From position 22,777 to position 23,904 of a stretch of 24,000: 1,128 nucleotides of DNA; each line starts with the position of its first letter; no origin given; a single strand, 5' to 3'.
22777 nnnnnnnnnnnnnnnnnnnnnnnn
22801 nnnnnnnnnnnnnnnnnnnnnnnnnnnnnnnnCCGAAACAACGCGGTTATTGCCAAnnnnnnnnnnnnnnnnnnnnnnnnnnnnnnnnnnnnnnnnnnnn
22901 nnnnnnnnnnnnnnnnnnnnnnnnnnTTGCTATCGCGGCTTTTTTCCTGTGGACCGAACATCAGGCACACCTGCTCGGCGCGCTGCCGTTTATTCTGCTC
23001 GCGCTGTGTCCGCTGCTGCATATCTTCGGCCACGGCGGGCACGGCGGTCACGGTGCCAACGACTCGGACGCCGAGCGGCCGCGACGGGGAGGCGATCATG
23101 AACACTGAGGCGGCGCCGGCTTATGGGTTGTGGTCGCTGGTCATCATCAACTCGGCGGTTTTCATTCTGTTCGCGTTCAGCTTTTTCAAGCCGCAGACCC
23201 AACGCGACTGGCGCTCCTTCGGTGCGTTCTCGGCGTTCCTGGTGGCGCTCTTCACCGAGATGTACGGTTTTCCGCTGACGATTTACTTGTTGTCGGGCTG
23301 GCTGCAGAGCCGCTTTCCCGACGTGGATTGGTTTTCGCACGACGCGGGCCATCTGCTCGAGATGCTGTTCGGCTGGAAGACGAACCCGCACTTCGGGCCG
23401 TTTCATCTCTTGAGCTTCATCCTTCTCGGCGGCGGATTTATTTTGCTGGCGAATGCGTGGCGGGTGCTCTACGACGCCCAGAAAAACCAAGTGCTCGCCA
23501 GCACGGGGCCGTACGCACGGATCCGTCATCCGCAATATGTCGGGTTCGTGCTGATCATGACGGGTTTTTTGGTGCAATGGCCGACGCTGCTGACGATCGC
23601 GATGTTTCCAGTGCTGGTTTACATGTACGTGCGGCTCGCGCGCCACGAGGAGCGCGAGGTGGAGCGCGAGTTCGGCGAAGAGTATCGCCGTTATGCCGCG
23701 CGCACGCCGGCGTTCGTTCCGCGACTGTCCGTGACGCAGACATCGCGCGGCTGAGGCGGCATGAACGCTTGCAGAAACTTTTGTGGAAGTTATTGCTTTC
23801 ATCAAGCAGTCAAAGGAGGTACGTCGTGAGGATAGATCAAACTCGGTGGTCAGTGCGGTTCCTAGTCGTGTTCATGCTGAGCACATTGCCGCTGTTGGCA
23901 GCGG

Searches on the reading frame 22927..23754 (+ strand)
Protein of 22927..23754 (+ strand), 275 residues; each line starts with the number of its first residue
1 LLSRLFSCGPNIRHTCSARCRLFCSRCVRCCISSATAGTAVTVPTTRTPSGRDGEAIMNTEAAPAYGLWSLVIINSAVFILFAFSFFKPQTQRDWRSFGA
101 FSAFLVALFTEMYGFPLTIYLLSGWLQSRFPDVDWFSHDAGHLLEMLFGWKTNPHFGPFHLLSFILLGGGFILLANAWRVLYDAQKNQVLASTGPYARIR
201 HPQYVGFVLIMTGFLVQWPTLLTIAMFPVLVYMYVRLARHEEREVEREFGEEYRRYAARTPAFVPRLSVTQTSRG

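Call 7: search_protein_families(library=pfam, proteins=[window:22927-23754:+], max_evalue=0.01)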
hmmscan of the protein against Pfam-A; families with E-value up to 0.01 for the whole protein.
window:22927-23754:+ (275 aa): 3 families
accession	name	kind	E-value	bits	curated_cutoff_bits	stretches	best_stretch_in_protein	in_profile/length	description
PF04191.18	PEMT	-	6.4e-07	30.2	25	1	179-251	29-104/105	Phospholipid methyltransferase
PF04140.19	ICMT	-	3.4e-06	27.8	24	1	176-242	21-90/95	Isoprenylcysteine carboxyl methyltransferase (ICMT) family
PF03741.22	TerC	-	0.0099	16.1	27.8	0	77-186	15-83/178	Integral membrane protein TerC family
